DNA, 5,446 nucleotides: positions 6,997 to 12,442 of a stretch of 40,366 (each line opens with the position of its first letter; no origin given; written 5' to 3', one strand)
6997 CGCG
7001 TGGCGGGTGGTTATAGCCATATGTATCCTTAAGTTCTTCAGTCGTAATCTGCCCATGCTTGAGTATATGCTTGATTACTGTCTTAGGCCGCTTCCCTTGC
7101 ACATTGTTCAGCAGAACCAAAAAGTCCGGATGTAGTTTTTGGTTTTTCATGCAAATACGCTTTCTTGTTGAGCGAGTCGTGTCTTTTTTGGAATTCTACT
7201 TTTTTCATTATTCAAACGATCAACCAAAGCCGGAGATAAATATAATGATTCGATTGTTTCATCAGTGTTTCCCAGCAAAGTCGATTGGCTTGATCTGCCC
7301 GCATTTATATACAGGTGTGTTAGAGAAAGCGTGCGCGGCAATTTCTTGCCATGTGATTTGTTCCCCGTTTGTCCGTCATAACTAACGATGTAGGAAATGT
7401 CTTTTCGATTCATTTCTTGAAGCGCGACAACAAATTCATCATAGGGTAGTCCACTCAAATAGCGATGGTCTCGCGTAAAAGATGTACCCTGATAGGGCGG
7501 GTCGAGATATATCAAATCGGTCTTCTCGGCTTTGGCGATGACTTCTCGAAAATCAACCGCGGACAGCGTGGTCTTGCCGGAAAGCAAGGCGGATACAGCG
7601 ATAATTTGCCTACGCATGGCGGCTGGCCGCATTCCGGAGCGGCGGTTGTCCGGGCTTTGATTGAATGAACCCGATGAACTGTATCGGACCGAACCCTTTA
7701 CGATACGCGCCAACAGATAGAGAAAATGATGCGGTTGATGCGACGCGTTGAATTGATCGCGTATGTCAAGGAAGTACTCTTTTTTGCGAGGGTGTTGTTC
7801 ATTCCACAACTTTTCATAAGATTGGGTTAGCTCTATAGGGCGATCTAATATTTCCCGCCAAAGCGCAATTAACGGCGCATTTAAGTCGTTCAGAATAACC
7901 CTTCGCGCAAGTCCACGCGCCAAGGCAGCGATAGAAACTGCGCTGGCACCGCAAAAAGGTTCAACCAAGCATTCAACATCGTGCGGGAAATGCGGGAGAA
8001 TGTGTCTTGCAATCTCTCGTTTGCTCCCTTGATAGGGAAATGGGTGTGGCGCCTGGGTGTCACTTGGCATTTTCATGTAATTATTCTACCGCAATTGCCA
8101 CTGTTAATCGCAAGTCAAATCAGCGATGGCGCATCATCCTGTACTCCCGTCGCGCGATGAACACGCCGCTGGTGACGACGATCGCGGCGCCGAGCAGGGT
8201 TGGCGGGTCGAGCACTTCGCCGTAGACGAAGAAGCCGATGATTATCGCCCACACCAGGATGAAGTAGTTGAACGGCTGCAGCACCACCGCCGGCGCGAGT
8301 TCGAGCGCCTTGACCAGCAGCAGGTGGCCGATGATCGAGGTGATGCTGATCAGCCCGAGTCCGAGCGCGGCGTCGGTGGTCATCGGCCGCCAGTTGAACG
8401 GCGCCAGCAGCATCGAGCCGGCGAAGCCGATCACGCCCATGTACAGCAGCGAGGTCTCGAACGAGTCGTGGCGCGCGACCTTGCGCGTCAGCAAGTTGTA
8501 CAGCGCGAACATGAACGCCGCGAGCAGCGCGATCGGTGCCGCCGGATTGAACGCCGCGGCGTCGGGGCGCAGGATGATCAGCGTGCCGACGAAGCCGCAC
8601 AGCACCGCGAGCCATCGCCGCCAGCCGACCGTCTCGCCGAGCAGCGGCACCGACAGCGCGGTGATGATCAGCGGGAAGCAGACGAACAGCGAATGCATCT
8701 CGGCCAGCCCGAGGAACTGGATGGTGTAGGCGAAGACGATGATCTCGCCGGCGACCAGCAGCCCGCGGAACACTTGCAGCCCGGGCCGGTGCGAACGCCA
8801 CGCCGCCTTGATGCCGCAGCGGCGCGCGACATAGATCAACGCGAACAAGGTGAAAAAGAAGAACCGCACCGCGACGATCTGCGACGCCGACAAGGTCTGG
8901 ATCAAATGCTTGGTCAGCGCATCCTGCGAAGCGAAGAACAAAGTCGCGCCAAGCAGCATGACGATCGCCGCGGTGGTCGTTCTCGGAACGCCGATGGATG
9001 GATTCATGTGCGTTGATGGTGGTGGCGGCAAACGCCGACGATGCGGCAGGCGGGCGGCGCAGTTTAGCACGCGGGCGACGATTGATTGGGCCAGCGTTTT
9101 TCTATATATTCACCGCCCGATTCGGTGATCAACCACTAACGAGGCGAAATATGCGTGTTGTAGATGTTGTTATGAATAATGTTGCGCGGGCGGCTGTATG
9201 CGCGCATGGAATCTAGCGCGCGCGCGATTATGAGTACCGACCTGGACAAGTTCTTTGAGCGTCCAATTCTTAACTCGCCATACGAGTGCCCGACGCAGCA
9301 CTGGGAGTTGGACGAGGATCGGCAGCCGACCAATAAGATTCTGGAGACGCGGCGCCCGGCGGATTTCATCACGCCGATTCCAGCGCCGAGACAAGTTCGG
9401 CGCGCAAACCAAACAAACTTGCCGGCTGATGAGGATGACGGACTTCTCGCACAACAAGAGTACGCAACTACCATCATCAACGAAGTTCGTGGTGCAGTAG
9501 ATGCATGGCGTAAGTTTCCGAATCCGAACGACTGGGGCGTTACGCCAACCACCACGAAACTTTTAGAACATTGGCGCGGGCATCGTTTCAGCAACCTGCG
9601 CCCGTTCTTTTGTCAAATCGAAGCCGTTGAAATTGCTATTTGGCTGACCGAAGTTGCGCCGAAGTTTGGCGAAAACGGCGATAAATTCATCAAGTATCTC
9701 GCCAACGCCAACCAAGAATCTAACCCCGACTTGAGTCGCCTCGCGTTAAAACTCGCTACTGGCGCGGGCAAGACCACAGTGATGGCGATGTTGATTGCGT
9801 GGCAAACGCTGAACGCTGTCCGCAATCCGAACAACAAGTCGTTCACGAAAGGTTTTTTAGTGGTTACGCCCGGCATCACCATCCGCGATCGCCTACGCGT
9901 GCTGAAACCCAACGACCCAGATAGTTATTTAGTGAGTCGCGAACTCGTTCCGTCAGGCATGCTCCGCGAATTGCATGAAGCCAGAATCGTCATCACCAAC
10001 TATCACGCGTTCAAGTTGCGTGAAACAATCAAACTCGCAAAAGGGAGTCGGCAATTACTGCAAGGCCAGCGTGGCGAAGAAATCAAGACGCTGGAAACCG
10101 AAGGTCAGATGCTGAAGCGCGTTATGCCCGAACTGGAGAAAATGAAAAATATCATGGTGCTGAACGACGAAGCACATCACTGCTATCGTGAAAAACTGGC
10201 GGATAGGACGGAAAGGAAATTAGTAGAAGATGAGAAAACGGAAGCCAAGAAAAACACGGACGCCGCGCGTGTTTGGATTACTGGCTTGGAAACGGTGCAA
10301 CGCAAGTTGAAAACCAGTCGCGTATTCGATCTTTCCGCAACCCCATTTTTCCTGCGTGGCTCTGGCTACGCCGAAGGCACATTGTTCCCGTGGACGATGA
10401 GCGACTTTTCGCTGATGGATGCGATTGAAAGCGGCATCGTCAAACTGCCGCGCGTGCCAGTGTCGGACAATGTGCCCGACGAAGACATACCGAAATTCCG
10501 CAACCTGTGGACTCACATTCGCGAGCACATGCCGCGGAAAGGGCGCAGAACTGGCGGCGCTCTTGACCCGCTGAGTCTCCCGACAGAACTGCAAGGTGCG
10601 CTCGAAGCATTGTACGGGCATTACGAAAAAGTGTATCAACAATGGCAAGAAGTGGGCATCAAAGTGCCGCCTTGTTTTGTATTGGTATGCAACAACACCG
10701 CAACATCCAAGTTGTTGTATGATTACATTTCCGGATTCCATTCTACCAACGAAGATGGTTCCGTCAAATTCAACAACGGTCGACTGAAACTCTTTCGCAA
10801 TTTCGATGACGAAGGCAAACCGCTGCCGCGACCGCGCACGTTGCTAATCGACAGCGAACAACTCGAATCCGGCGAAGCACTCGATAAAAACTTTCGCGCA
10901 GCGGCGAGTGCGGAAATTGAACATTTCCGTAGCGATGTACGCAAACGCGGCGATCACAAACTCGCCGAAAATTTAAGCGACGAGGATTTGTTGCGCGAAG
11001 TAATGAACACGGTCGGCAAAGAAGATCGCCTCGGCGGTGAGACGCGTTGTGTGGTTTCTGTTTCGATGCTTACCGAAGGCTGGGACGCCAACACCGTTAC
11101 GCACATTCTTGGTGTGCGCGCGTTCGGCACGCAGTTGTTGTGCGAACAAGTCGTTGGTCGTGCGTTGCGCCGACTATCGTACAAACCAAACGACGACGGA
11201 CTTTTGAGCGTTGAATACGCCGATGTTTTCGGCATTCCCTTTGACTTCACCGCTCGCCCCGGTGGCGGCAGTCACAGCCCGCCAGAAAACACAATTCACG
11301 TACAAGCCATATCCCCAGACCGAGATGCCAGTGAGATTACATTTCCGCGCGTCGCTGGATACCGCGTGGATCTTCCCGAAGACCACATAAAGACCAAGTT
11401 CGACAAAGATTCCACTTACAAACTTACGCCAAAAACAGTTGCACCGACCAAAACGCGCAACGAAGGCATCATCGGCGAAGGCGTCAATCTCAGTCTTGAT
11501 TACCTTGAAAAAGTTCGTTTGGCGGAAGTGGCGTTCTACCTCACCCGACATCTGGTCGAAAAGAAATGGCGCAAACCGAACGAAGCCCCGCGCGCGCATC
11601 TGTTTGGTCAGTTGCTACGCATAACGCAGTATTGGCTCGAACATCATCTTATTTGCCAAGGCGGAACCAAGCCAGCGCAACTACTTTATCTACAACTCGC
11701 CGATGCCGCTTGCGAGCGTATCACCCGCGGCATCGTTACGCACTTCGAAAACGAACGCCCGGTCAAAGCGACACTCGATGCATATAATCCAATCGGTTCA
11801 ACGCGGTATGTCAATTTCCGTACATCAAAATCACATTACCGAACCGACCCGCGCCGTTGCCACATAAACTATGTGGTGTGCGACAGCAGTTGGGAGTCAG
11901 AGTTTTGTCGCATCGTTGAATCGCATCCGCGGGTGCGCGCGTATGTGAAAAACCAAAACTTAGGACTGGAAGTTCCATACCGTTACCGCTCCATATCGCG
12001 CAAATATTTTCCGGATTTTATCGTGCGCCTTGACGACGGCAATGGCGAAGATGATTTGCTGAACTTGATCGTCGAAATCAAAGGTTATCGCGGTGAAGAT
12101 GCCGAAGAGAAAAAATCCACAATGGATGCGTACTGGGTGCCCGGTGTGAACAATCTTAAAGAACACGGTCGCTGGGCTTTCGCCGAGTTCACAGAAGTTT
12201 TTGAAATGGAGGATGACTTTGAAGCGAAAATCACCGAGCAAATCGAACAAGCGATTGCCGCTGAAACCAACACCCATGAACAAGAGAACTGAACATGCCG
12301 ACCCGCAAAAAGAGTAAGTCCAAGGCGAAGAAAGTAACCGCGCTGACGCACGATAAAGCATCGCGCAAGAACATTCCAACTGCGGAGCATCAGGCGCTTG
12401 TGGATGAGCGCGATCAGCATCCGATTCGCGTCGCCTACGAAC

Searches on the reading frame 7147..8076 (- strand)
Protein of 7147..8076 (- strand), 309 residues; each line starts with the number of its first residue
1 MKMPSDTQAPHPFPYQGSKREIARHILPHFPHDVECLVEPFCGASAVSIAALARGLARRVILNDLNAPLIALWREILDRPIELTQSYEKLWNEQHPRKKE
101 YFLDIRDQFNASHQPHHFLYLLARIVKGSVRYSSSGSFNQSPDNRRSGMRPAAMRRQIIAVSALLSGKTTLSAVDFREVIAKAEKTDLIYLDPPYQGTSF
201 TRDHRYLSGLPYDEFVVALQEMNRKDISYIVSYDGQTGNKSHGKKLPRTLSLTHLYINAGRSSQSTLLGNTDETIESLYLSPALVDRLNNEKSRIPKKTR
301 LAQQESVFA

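Call 72: search_protein_families(library=pfam, proteins=[window:7147-8076:-], max_evalue=0.00001)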
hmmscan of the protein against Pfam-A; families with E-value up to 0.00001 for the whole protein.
window:7147-8076:- (309 aa): 1 family
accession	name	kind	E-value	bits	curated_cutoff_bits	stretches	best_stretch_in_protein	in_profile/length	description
PF02086.21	MethyltransfD12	-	1.2e-37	130.4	22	1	15-234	1-230/253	D12 class N6 adenine-specific DNA methyltransferase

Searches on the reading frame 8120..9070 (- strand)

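Call 72: search_protein_families(library=pfam, proteins=[window:8120-9070:-], max_evalue=0.00001)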
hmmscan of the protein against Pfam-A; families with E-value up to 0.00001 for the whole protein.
window:8120-9070:- (316 aa): 1 family
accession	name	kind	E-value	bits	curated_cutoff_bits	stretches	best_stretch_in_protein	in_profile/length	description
PF00892.27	EamA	-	1.1e-23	84.5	28.2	2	180-305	6-133/135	EamA-like transporter family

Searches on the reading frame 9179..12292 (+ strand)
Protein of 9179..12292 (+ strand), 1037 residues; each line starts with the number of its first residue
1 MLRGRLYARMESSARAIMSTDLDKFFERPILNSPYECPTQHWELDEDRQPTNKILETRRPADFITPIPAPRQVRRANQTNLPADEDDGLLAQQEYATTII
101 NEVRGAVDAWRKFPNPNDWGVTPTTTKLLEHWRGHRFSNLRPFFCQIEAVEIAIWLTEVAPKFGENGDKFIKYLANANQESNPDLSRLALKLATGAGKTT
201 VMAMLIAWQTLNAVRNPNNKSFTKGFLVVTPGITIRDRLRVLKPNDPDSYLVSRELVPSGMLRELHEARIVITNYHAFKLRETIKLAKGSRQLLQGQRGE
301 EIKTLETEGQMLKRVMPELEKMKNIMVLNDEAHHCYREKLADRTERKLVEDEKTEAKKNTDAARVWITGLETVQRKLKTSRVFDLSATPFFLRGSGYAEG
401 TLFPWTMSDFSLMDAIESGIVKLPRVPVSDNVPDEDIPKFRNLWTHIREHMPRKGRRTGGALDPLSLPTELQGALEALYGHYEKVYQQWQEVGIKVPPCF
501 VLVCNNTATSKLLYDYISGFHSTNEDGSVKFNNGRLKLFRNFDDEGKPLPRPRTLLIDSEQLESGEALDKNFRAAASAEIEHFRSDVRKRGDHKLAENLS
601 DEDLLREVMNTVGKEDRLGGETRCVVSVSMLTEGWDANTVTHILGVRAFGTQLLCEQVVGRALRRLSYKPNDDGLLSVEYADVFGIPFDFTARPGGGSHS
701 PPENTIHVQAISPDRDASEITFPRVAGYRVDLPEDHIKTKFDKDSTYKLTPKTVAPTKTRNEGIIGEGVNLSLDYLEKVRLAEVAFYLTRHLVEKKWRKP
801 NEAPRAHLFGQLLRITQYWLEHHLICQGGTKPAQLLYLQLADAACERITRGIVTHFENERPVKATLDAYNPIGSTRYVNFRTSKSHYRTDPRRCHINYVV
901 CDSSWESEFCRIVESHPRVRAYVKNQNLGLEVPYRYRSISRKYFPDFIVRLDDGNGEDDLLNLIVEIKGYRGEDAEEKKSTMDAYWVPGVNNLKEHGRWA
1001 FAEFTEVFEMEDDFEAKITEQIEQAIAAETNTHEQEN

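Call 72: search_protein_families(library=pfam, proteins=[window:9179-12292:+], max_evalue=0.00001)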
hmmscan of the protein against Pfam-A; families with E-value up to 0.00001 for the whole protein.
window:9179-12292:+ (1037 aa): 1 family
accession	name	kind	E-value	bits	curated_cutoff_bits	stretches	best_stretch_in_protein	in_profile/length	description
PF04851.21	ResIII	-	5.2e-10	39.9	22.5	1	183-390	21-163/164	Type III restriction enzyme, res subunit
